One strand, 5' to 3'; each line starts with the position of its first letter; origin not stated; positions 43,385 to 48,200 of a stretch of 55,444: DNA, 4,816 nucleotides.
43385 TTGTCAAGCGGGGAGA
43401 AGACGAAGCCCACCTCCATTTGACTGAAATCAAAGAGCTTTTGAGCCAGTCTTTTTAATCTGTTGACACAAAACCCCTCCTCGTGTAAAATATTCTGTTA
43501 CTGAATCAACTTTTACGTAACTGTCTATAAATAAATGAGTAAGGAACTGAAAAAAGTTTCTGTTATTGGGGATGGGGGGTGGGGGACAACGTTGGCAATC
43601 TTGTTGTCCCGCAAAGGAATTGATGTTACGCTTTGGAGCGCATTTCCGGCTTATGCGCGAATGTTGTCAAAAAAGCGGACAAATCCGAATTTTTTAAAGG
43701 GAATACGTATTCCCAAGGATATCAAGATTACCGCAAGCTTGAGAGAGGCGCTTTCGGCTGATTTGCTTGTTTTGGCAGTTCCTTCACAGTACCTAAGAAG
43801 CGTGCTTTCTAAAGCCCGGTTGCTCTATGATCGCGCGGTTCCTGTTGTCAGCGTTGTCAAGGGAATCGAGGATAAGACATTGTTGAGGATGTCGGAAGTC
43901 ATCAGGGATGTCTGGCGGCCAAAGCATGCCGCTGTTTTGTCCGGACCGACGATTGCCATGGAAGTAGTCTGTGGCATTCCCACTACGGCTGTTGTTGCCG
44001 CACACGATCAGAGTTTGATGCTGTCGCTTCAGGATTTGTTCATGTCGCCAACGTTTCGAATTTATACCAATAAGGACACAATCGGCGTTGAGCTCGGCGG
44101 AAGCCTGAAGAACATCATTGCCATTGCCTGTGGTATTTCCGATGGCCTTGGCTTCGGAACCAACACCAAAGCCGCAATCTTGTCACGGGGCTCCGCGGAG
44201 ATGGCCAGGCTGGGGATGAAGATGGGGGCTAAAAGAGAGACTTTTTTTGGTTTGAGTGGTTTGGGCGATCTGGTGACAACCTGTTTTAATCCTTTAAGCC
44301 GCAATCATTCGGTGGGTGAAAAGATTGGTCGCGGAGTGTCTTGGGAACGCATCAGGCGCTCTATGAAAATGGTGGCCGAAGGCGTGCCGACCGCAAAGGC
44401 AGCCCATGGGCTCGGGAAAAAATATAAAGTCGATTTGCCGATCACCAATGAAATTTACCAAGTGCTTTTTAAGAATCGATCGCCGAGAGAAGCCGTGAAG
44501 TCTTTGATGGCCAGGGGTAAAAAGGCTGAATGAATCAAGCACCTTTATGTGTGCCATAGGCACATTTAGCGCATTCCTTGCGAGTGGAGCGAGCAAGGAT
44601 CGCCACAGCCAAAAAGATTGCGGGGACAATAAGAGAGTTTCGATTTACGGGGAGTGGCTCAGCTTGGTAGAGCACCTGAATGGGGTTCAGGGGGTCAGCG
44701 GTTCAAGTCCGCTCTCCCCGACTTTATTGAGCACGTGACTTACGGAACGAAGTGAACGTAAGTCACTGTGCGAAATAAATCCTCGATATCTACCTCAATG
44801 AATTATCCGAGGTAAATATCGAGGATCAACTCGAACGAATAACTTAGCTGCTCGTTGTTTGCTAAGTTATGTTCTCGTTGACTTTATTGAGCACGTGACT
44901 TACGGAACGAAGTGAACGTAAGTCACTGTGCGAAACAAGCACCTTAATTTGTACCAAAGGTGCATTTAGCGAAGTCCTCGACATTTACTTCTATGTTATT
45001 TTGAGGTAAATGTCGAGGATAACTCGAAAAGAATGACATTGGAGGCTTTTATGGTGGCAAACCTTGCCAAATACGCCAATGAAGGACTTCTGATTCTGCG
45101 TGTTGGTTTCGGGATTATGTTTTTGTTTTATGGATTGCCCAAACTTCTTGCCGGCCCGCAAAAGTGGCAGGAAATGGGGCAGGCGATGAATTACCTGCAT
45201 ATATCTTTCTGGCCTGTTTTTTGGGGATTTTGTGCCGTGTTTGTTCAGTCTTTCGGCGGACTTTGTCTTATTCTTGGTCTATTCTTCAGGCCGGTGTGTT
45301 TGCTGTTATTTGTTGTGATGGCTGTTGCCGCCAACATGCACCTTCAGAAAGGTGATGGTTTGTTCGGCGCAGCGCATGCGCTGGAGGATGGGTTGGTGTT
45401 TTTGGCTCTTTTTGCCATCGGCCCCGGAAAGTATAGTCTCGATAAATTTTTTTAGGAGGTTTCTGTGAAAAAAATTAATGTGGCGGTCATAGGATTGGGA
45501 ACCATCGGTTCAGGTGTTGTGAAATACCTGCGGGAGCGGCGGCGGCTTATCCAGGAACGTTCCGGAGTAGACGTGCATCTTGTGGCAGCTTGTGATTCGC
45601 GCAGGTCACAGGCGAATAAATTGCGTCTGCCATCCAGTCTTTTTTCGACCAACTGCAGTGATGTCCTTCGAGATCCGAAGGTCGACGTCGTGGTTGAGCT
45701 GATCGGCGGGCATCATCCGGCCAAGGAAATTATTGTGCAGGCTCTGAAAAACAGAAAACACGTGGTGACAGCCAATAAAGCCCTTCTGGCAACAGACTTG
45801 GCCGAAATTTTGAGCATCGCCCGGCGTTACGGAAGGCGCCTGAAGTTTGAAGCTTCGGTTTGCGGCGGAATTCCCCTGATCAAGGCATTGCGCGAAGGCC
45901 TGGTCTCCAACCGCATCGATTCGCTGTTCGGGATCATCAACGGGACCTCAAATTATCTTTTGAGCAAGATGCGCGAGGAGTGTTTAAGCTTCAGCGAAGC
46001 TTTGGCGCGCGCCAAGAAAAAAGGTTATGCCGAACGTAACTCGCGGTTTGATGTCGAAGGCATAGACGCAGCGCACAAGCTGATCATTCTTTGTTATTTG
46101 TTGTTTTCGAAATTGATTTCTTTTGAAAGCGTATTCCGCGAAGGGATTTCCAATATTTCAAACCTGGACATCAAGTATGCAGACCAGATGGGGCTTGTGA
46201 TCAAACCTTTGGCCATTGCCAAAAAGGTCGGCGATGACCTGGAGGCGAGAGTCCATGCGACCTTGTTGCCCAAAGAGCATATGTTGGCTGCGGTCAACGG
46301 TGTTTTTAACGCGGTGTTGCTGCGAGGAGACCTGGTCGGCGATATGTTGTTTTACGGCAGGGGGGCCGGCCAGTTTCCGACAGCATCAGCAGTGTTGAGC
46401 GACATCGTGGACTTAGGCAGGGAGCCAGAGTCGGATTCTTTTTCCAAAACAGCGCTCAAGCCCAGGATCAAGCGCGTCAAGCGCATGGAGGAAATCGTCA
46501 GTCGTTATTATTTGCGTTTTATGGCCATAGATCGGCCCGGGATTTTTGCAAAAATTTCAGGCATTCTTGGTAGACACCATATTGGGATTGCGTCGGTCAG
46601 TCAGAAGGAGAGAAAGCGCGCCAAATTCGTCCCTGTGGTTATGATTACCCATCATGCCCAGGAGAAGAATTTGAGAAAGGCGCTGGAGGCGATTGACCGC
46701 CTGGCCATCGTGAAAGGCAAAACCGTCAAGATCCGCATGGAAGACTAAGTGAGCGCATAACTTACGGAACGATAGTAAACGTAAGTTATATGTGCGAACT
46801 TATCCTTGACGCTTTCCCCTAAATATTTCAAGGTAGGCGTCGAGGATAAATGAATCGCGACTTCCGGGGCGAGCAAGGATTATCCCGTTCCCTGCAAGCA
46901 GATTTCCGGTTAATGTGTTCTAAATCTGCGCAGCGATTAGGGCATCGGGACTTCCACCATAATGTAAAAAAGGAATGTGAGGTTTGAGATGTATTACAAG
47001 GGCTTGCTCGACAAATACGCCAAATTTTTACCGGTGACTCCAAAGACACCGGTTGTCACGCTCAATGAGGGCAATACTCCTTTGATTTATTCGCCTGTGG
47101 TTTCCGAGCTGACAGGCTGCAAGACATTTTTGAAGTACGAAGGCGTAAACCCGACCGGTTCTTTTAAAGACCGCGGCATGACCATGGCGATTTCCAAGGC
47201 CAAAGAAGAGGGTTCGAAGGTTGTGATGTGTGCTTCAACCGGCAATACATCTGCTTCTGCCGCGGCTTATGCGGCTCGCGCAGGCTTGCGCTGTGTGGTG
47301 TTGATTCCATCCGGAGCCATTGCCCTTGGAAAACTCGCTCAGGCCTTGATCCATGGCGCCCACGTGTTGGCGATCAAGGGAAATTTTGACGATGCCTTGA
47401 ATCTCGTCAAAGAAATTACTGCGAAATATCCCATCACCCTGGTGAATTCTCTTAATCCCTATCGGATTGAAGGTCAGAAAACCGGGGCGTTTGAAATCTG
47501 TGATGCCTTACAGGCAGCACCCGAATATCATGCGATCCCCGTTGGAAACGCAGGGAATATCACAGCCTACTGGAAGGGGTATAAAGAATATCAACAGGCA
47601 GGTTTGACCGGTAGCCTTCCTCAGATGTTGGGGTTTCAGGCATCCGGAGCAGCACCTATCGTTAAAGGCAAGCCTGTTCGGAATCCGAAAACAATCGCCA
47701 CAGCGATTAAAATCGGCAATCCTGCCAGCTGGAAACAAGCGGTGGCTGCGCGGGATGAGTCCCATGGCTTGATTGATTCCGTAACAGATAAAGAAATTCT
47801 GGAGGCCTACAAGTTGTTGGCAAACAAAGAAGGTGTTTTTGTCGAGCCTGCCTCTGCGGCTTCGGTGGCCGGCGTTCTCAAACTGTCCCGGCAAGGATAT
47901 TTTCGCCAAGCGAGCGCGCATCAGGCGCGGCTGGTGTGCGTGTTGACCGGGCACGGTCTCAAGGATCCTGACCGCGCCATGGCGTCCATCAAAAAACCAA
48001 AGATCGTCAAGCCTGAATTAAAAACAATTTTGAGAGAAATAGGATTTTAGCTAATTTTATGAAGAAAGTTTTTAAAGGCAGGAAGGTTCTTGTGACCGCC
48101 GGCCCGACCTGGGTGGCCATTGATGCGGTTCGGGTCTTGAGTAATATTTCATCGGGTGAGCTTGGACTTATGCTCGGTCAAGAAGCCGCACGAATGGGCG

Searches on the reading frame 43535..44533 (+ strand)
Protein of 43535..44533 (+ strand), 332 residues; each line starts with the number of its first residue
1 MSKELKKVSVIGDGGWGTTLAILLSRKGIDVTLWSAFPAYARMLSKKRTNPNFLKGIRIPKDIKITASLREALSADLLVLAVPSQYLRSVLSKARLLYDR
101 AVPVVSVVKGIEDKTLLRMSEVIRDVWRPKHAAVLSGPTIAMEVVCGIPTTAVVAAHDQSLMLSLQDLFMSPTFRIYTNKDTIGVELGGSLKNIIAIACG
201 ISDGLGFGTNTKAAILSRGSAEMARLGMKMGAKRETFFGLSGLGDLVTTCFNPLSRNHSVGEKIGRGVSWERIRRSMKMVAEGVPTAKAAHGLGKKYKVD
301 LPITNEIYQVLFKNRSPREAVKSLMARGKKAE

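Call 57: search_protein_families(library=pfam, proteins=[window:43535-44533:+], max_evalue=0.00001)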
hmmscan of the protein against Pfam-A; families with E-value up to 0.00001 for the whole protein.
window:43535-44533:+ (332 aa): 4 families
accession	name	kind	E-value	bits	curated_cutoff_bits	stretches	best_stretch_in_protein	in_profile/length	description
PF07479.19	NAD_Gly3P_dh_C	-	8.1e-57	191.9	25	1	181-322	1-142/142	NAD-dependent glycerol-3-phosphate dehydrogenase C-terminus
PF01210.29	NAD_Gly3P_dh_N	-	4.6e-44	150.6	23.1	1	7-161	1-157/158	NAD-dependent glycerol-3-phosphate dehydrogenase N-terminus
PF20618.3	GPD_NAD_C_bact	-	3.6e-19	69.5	27.6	1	241-307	1-66/66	Bacterial GPD, NAD-dependent C-terminal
PF02558.23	ApbA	-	6.2e-07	29.6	22.2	1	9-118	2-110/150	Ketopantoate reductase PanE/ApbA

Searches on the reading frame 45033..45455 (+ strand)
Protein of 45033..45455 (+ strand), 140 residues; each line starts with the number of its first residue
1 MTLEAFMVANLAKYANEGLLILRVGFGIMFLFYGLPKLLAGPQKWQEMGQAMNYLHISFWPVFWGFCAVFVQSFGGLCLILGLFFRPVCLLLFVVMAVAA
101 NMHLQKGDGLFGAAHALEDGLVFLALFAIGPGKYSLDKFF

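Call 57: search_protein_families(library=pfam, proteins=[window:45033-45455:+], max_evalue=0.00001)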
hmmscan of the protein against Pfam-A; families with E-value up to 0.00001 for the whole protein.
window:45033-45455:+ (140 aa): 1 family
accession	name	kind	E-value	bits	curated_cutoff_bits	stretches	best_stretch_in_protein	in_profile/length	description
PF07681.17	DoxX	-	3.3e-14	53.7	23.6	1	18-101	1-81/85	DoxX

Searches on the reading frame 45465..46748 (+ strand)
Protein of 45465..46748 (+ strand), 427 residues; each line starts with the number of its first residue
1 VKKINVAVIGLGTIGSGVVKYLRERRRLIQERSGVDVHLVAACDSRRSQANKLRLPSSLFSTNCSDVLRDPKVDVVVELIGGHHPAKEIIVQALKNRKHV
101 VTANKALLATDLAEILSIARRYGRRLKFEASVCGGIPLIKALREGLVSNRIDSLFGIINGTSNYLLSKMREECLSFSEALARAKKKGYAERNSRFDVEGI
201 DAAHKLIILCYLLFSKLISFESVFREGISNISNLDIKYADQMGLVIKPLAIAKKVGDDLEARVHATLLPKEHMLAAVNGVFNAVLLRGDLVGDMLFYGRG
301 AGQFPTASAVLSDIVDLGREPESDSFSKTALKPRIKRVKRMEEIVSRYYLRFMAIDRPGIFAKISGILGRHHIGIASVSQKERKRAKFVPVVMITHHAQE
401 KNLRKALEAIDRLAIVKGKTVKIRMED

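Call 57: search_protein_families(library=pfam, proteins=[window:45465-46748:+], max_evalue=0.00001)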
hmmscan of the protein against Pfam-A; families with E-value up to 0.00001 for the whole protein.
window:45465-46748:+ (427 aa): 4 families
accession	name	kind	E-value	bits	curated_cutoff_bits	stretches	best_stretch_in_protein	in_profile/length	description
PF00742.24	Homoserine_dh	-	5.9e-59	199.2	22.9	1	137-315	1-173/173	Homoserine dehydrogenase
PF03447.22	NAD_binding_3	-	1.7e-20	74.3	24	1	10-129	1-116/116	Homoserine dehydrogenase, NAD binding domain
PF01842.31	ACT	-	6.7e-11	42.2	27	1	348-410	1-64/66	ACT domain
PF01408.29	GFO_IDH_MocA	-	6.2e-08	33.8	24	1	4-102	1-91/120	Oxidoreductase family, NAD-binding Rossmann fold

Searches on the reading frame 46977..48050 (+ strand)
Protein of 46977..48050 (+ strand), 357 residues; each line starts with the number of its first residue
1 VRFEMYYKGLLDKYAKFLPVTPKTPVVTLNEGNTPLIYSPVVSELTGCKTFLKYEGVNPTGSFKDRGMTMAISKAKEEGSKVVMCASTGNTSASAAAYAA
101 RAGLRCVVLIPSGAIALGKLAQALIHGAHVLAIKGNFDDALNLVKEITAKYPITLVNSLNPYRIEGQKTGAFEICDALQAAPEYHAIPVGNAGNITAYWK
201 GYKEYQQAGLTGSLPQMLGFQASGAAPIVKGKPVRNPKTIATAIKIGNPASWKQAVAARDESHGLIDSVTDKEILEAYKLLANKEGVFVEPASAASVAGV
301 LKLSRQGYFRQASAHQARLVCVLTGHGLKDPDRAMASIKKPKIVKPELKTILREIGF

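Call 57: search_protein_families(library=pfam, proteins=[window:46977-48050:+], max_evalue=0.00001)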
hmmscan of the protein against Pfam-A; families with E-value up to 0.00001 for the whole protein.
window:46977-48050:+ (357 aa): 1 family
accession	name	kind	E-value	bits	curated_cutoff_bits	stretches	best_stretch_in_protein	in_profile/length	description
PF00291.31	PALP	-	2.3e-72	244.2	35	1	27-325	1-295/295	Pyridoxal-phosphate dependent enzyme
